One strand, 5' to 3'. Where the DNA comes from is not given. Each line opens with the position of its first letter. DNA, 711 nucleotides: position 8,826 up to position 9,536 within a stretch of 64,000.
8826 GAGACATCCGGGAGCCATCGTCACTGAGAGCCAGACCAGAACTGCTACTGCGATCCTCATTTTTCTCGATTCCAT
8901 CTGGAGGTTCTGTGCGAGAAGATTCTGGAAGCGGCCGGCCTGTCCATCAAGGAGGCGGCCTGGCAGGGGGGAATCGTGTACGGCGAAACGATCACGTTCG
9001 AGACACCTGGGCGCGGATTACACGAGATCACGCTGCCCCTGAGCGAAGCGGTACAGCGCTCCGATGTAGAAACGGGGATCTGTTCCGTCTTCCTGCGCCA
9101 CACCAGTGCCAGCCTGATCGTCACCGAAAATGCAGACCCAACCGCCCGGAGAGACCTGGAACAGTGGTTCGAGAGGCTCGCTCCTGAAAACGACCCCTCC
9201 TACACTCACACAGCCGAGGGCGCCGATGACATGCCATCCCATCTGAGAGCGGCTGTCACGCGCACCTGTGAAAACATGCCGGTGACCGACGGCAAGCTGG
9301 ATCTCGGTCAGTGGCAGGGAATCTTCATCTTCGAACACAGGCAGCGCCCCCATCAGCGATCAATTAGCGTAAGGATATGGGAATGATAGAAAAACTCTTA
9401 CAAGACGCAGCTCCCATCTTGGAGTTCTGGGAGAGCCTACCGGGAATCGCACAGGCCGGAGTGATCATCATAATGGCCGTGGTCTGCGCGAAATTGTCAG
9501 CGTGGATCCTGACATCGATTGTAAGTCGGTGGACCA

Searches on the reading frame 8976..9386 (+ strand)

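Call 38: search_protein_families(library=pfam, proteins=[window:8976-9386:+], max_evalue=0.001)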
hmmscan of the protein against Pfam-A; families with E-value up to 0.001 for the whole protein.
window:8976-9386:+ (136 aa): 1 family
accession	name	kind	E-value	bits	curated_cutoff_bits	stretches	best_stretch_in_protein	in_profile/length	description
PF01894.22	UPF0047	-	4.3e-38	130.5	27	1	18-133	2-116/117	Uncharacterised protein family UPF0047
